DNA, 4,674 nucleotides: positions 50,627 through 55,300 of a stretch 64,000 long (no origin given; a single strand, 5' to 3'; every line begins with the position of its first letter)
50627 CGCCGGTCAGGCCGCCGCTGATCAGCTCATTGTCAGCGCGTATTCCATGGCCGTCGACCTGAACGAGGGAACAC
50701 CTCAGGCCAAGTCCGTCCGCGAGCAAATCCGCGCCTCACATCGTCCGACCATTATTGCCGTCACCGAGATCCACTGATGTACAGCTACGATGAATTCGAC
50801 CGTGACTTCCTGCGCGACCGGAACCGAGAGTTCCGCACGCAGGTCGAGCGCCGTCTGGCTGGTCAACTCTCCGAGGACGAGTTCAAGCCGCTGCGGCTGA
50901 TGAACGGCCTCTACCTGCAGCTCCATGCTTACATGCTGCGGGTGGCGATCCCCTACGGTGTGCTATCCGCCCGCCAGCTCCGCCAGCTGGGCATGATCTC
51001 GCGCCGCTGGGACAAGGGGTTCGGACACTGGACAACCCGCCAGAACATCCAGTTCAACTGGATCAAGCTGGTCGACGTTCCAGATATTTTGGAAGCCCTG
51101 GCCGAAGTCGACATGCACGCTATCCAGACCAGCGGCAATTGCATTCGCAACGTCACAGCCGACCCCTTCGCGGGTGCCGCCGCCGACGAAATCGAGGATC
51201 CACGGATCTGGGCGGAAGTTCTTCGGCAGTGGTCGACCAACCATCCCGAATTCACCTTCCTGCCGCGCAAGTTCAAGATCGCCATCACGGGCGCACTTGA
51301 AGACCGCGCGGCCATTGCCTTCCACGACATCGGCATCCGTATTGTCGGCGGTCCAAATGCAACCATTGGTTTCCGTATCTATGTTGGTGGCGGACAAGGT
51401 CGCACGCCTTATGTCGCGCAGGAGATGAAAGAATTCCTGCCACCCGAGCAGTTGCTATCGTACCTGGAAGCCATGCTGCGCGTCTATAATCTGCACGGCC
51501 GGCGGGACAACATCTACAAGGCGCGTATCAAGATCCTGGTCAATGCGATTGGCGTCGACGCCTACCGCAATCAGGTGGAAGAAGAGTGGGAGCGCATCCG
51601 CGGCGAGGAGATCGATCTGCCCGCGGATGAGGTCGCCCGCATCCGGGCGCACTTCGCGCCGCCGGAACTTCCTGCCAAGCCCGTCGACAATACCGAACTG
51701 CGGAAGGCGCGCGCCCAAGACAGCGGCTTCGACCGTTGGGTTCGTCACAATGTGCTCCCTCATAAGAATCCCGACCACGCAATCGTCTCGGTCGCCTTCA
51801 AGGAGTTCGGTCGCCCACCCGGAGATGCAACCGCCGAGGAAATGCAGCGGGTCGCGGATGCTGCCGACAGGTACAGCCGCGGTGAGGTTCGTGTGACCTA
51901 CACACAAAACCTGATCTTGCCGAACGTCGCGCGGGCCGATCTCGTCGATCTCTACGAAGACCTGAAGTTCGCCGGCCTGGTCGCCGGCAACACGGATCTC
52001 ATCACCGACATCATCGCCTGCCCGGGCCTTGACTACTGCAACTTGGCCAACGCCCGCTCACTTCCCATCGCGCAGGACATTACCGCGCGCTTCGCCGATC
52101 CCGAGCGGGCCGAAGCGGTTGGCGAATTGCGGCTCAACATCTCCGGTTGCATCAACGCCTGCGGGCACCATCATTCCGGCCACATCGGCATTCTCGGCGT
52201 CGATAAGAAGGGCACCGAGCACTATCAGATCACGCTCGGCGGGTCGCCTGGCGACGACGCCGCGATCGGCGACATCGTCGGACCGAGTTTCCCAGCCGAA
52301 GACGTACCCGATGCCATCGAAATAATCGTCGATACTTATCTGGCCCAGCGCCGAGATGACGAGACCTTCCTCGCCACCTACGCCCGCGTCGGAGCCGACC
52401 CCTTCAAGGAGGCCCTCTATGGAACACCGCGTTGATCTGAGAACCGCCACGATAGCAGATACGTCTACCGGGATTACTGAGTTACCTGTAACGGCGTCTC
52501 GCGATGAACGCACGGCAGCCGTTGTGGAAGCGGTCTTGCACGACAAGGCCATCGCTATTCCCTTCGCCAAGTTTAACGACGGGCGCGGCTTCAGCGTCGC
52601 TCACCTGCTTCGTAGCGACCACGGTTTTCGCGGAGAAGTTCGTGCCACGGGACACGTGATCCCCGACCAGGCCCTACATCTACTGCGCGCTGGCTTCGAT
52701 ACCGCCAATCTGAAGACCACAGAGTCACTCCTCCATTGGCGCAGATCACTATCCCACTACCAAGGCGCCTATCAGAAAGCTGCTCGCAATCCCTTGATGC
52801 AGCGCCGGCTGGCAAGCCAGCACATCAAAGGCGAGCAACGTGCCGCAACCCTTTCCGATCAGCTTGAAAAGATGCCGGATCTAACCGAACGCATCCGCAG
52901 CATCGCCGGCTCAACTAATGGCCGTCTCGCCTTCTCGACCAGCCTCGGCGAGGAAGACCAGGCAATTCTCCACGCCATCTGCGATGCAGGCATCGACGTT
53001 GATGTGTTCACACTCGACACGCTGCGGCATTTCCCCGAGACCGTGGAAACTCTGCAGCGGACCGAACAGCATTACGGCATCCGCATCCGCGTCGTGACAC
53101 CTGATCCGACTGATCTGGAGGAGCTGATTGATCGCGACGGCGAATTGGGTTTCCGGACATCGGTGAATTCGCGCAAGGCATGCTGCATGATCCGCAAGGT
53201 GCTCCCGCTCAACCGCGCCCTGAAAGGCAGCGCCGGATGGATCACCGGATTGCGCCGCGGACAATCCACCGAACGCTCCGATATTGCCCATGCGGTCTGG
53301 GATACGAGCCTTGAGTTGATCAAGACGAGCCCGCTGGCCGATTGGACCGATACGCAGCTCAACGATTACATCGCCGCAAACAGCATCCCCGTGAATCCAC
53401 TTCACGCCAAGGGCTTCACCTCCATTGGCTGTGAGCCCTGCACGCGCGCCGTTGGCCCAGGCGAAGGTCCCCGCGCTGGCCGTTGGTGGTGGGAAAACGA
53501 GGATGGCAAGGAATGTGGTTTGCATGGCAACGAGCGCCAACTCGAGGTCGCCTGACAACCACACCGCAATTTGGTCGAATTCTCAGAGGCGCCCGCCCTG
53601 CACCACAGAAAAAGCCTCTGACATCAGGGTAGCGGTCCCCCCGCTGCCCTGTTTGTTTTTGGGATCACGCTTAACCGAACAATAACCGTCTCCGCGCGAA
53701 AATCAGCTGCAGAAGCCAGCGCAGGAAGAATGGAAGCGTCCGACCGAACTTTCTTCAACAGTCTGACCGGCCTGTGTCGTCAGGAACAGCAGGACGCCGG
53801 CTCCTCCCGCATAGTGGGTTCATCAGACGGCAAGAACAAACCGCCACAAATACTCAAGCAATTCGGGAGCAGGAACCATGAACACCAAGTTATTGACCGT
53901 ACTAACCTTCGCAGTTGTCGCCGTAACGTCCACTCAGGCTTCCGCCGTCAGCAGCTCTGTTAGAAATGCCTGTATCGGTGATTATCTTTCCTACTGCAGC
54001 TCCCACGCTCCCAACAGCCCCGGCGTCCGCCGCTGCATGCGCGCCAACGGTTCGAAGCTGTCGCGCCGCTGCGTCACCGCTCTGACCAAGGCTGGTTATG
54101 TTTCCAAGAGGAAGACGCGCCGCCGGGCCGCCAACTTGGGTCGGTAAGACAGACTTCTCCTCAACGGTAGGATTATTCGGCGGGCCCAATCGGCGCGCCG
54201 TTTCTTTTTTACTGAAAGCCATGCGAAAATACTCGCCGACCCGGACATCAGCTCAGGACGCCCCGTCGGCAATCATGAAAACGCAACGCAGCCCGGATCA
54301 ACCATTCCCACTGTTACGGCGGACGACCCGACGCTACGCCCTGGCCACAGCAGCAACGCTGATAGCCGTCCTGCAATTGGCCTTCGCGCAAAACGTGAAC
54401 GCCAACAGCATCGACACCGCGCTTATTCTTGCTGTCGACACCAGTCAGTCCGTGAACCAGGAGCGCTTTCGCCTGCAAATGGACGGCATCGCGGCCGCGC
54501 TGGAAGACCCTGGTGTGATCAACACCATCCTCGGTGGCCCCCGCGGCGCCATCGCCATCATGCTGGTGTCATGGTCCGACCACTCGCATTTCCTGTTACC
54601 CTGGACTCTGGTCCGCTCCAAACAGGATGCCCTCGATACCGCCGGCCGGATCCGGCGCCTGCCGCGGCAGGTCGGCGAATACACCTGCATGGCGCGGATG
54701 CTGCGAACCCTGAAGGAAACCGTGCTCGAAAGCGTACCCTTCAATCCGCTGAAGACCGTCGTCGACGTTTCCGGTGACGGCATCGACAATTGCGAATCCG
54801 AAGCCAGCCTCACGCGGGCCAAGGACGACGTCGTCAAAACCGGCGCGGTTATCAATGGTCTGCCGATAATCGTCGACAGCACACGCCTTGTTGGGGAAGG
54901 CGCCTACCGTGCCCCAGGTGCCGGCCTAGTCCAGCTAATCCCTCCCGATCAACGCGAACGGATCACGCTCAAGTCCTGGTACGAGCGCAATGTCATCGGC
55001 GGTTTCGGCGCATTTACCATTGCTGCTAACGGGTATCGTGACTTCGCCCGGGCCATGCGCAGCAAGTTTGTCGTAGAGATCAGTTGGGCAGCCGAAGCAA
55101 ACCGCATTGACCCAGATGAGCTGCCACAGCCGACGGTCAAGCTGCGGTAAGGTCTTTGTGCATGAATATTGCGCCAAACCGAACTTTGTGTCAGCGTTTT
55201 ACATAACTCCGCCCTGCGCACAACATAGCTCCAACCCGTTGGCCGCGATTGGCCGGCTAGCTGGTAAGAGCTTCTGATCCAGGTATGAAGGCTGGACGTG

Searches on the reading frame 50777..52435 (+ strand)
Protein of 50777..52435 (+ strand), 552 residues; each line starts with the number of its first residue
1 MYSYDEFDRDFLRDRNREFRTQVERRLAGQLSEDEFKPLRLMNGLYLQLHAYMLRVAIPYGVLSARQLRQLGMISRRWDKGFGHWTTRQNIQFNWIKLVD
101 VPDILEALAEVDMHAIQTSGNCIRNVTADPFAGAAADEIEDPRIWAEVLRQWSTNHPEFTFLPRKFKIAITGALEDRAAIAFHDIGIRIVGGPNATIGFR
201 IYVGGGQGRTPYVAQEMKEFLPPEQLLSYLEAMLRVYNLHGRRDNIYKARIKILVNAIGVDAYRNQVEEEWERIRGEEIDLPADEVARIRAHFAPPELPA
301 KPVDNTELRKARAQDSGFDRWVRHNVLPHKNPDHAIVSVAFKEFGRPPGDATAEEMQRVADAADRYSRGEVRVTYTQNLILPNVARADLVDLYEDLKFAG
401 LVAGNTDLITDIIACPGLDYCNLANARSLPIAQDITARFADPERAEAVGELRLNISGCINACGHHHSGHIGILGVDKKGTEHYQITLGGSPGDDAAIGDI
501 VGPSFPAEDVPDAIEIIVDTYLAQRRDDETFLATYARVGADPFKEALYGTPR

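Call 16: search_protein_families(library=ncbifam, proteins=[window:50777-52435:+], max_evalue=0.00001)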
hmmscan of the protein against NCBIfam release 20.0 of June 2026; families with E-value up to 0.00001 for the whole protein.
window:50777-52435:+ (552 aa): 11 families
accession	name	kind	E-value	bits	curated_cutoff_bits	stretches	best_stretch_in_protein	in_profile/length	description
NF007126.0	PRK09567.1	equivalog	5.6e-72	242.7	523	2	50-272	115-341/595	NirA family protein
NF007125.0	PRK09566.1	equivalog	6e-72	242.7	594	2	52-272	66-291/513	ferredoxin--nitrite reductase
NF010029.0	PRK13504.1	equivalog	8.7e-42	143.2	457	2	49-270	77-330/575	NADPH-dependent assimilatory sulfite reductase hemoprotein subunit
TIGR02435.1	CobG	equivalog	4.9e-39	134.4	234.8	1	51-476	17-385/388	precorrin-3B synthase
TIGR02041.1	CysI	equivalog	1.1e-31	110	756.55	2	50-269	60-307/541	assimilatory sulfite reductase (NADPH) hemoprotein subunit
TIGR02042.1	sir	equivalog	2.7e-28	98.4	731.5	2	160-272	221-340/581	sulfite reductase, ferredoxin dependent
TIGR02374.1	nitri_red_nirB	equivalog_domain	1e-19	70.5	578.35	2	347-509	567-723/794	nitrite reductase large subunit NirB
TIGR02066.1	dsrB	equivalog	2.3e-17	63.1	341.5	1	354-478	44-171/341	dissimilatory-type sulfite reductase subunit beta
TIGR02912.1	sulfite_red_C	equivalog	1e-11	44.4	324.1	0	53-187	22-158/314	sulfite reductase subunit C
TIGR02064.1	dsrA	equivalog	3.2e-08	32.8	392.85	0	352-477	95-224/402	dissimilatory-type sulfite reductase subunit alpha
NF011565.0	PRK14989.1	subfamily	2.8e-06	25.7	883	0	347-489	572-711/847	nitrite reductase large subunit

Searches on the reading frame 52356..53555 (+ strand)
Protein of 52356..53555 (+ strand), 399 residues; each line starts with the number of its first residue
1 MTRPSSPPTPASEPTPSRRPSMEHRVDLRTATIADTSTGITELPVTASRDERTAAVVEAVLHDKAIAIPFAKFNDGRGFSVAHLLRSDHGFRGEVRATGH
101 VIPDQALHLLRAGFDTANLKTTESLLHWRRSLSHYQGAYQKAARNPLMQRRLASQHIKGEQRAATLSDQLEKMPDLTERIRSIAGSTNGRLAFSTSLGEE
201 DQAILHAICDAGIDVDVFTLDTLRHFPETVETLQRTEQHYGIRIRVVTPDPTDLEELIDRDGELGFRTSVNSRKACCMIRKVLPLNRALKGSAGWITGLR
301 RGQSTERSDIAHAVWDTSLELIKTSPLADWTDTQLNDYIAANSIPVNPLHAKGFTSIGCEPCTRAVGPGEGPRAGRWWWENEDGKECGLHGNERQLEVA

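Call 16: search_protein_families(library=ncbifam, proteins=[window:52356-53555:+], max_evalue=0.00001)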
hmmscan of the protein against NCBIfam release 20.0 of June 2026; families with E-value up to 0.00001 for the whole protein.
window:52356-53555:+ (399 aa): 11 families
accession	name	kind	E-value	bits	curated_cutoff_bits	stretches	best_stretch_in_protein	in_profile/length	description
NF002537.0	PRK02090.1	equivalog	5.6e-71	239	154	1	155-392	8-240/244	phosphoadenylyl-sulfate reductase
TIGR02055.1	APS_reductase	subfamily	1.8e-68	230.2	235.3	1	196-389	1-194/194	adenylylsulfate reductase, thioredoxin dependent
TIGR00424.1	APS_reduc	equivalog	1.3e-45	155.9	553.2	1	191-392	120-325/464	5'-adenylylsulfate reductase, thioredoxin-independent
TIGR00434.1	cysH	subfamily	4.6e-40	137.8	165.1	1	187-390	12-213/214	phosophoadenylyl-sulfate reductase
TIGR02057.1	PAPS_reductase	equivalog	3.4e-34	118.7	254.2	1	165-390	3-224/224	phosphoadenosine phosphosulfate reductase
NF010367.0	PRK13795.1-2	equivalog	1.8e-17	63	456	1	180-362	234-415/584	hypothetical protein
NF010368.0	PRK13795.1-3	equivalog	1.2e-16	60.1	588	1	178-363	237-421/635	hypothetical protein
NF006327.0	PRK08557.1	equivalog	8.5e-12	44.5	366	1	200-365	192-357/415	hypothetical protein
NF006351.0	PRK08576.1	equivalog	2.9e-08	32.7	290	1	274-363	311-402/436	hypothetical protein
NF010366.0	PRK13795.1-1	equivalog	2.2e-06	26.1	745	1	213-365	290-446/667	hypothetical protein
NF010369.0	PRK13795.1-4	equivalog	3e-06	25.8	1086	1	170-363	233-429/633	hypothetical protein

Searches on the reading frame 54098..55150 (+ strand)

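Call 16: search_protein_families(library=ncbifam, proteins=[window:54098-55150:+], max_evalue=0.00001)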
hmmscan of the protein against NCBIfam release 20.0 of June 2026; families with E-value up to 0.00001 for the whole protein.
window:54098-55150:+ (350 aa): 0 families

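Call 50: search_protein_families(library=pfam, proteins=[window:54098-55150:+], max_evalue=0.00001)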
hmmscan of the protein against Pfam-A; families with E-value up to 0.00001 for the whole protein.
window:54098-55150:+ (350 aa): 1 family
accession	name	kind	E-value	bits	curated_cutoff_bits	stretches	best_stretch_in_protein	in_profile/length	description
PF06707.17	DUF1194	-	1.8e-50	171.5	27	1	105-329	2-203/206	Protein of unknown function (DUF1194)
